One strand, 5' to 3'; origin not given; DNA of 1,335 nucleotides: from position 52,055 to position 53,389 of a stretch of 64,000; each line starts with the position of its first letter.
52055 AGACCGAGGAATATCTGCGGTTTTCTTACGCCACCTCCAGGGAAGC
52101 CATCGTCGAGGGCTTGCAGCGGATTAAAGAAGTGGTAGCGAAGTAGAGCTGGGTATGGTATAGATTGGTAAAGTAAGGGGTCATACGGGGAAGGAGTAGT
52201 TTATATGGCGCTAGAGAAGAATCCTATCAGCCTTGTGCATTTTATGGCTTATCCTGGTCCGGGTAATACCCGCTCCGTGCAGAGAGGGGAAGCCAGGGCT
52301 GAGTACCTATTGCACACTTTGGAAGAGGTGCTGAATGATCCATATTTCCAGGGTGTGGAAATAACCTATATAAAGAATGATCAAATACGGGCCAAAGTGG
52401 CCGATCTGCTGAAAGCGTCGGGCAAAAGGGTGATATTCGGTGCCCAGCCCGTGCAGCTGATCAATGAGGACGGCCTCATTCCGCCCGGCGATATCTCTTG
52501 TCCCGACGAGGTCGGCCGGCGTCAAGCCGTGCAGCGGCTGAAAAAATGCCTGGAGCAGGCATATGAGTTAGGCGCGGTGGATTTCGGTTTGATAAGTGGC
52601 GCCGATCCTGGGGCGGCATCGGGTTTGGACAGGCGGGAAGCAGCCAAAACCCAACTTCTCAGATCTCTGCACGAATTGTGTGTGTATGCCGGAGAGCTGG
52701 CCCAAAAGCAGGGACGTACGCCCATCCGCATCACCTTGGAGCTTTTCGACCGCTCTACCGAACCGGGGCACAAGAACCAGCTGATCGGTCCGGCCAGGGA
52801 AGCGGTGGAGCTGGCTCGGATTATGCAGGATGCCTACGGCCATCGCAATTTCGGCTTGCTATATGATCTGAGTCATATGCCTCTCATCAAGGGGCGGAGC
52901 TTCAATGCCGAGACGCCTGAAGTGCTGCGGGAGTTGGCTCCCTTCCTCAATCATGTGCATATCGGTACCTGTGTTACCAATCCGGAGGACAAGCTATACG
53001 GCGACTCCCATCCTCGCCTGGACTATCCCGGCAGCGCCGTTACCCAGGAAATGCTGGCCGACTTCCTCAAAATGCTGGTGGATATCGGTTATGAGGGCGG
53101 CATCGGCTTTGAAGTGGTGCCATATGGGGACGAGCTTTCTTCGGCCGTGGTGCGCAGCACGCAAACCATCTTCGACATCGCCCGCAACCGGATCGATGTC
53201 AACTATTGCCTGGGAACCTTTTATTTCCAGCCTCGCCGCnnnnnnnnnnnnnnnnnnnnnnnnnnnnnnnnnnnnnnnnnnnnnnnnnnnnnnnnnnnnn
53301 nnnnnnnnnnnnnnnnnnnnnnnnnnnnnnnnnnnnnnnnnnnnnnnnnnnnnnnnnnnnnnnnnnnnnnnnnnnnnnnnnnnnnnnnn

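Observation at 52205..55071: Large fusion enzyme (sugar-phosphate isomerase-type TIM barrel + class-I-aldolase-like barrel) with adjacent DeoR regulator and aminotransferase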

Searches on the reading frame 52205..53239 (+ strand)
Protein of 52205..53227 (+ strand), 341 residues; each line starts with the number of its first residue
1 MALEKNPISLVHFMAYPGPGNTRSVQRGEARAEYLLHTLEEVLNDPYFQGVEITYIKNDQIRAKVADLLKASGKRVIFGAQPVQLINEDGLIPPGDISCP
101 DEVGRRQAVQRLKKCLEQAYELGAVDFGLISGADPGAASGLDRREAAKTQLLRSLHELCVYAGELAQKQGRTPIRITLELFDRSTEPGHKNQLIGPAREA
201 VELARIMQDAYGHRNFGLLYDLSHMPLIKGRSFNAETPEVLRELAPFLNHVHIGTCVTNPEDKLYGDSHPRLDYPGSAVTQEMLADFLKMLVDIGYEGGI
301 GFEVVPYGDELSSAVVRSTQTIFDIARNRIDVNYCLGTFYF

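Call 28: search_solved_structures(query=window:52205-53227:+, max_evalue=10, show_alignments=5)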
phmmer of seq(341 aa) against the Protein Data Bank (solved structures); distinct sequences matched with E-value up to 10: 3.
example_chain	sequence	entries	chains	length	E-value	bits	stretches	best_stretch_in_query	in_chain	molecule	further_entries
3qc0_A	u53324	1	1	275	0.013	17.8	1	89-144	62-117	sugar isomerase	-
3ju2_A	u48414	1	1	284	0.014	17.7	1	89-144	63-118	uncharacterized protein SMc04130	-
2vrn_A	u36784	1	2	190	1.1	11.4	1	53-144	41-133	PROTEASE I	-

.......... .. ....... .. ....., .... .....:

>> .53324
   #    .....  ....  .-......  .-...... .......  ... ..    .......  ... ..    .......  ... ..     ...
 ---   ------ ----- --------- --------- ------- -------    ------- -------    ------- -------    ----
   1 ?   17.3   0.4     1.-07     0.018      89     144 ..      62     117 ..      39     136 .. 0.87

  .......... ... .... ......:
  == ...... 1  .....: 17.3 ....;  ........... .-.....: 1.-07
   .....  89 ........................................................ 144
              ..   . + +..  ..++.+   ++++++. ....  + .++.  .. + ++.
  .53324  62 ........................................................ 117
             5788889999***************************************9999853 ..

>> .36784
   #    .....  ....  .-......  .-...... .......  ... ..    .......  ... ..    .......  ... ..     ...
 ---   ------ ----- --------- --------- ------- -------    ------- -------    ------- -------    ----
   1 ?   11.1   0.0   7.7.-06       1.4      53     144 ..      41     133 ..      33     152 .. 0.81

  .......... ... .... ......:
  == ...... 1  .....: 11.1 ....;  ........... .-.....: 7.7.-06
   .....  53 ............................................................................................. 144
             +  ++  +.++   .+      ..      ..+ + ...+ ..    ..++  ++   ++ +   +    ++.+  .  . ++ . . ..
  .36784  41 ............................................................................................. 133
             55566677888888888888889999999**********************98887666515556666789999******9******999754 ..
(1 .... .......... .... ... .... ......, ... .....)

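Call 41: search_solved_structures(query=A2, max_evalue=1, show_alignments=5)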
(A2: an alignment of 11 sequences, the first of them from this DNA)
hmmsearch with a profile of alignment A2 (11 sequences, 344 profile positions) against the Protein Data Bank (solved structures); distinct sequences matched with E-value up to 1: 56.
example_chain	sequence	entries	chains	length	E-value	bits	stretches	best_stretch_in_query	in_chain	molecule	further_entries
8xix_A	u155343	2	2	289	6.1e-06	28.6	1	93-255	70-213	D-tagatose 3-epimerase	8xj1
8xiv_A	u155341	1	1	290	6.1e-06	28.6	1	93-255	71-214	D-tagatose 3-epimerase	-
6n98_A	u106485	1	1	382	7.9e-06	28.3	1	97-166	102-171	Xylose isomerase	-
2zvr_A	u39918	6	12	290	5.1e-05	25.6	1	93-255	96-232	Uncharacterized protein TM_0416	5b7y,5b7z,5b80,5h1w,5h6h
2xin_A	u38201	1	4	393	6.5e-05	25.3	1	98-167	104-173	D-XYLOSE ISOMERASE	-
2xim_A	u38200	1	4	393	6.9e-05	25.2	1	98-167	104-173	D-XYLOSE ISOMERASE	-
1xim_A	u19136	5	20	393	6.9e-05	25.2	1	98-167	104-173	D-XYLOSE ISOMERASE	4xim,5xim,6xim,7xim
5xin_A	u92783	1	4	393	6.9e-05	25.1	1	98-167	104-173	D-XYLOSE ISOMERASE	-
8xim_A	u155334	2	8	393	6.9e-05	25.1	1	98-167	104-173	D-XYLOSE ISOMERASE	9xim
1bhw_A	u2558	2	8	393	7.1e-05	25.1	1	98-167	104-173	XYLOSE ISOMERASE | D-XYLOSE ISOMERASE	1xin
3xin_A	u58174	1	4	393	7.1e-05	25.1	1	98-167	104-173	D-XYLOSE ISOMERASE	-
3xim_A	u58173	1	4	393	7.6e-05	25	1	98-167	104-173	D-XYLOSE ISOMERASE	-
7vpf_A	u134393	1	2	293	0.0017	20.6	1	104-175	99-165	Xylose isomerase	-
1xlm_A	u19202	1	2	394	0.0019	20.4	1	97-169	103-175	D-XYLOSE ISOMERASE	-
1did_A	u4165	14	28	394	0.0019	20.4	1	97-169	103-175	D-XYLOSE ISOMERASE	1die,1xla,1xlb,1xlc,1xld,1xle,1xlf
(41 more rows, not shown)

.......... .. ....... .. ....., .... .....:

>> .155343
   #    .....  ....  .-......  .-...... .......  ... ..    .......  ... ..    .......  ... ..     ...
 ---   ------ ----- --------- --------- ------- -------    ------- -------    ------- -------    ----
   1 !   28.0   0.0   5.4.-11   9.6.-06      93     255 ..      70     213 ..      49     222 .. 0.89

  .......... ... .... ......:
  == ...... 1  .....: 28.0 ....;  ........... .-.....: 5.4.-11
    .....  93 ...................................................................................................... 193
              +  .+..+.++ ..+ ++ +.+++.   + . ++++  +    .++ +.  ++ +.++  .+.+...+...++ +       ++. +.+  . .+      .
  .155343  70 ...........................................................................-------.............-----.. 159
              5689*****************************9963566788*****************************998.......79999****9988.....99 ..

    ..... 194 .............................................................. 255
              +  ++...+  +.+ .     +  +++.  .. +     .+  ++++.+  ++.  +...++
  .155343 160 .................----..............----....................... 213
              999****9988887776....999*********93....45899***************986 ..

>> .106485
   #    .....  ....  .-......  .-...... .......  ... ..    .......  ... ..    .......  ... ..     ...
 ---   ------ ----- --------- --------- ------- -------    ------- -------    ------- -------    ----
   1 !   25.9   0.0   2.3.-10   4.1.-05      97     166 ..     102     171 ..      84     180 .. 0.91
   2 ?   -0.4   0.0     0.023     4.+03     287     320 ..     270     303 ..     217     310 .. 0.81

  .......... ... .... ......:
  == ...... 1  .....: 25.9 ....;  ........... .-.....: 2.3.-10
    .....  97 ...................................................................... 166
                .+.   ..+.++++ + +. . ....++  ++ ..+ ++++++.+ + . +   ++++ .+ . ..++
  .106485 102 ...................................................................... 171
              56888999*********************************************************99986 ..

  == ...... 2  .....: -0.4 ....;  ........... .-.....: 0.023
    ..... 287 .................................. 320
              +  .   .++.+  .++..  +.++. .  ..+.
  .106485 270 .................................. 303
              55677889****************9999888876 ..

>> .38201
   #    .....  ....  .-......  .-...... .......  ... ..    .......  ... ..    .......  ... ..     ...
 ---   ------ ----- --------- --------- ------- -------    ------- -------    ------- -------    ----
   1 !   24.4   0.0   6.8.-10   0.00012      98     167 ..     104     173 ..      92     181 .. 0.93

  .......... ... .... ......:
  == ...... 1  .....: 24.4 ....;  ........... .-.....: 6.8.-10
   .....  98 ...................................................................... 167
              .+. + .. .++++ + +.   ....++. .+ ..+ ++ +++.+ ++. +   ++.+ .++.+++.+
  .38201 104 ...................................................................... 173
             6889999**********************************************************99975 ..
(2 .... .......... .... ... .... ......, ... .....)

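Call 47: find_related_loci(query=A2, collection=metagenome_contigs, flank=8000)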
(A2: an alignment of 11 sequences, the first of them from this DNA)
Query A2 (345 aa) in metagenome_contigs; peptide patterns used: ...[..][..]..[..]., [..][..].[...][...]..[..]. (x = any residue, [..] = any of these).
600 stretches matched a pattern (row limit reached: there are more); 521 encode a relative of the query (tblastn E <= 1e-3); the best 80 are kept; 80 distinct loci.
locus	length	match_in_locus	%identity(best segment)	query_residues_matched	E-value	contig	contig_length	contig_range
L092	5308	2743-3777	73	1-345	2e-179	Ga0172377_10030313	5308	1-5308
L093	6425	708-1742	70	1-345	9e-169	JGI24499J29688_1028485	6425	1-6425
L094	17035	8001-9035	68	1-345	4e-163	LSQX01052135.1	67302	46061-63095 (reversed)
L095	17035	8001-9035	61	1-345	2e-141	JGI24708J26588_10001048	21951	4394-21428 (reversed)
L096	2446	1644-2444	76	1-267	7e-147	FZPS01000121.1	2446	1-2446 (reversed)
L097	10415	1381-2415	59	1-345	4e-133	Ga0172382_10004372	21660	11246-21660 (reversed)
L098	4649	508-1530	57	1-345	2e-133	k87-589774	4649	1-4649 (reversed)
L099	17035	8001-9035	57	1-344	8e-131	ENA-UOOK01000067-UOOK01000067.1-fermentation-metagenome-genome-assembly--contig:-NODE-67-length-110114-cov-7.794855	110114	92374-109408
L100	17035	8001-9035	57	1-345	2e-126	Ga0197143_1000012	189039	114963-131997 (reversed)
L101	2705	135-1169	51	1-345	9e-111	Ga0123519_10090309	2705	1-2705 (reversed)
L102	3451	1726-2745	50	1-345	5e-107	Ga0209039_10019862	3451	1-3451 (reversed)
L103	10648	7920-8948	49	1-345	1e-103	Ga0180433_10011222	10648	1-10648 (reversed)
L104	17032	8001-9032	48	1-345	6e-102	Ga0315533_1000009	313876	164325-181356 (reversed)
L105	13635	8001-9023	49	1-345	1e-101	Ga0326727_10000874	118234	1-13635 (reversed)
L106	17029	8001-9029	47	1-345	2e-101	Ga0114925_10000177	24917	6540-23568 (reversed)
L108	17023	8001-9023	48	1-345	2e-100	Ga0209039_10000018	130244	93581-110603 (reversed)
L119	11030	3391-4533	41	1-344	9e-84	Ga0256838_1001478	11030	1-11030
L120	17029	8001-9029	45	1-340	1e-81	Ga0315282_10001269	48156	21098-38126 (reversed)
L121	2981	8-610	51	144-345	1e-63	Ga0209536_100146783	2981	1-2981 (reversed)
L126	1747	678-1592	37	8-339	3e-56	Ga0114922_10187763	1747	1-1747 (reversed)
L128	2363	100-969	38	8-326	3e-53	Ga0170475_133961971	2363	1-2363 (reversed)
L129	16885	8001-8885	36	8-330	3e-52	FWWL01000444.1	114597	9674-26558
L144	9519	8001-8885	36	8-330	5e-50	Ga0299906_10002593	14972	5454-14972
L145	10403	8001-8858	39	8-316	1e-49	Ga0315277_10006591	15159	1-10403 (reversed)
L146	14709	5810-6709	37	8-330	1e-49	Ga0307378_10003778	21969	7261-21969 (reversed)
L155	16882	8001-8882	36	8-330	3e-49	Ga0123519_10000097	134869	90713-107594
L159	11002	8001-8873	34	8-326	1e-48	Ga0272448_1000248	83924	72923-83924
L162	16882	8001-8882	36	8-330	1e-48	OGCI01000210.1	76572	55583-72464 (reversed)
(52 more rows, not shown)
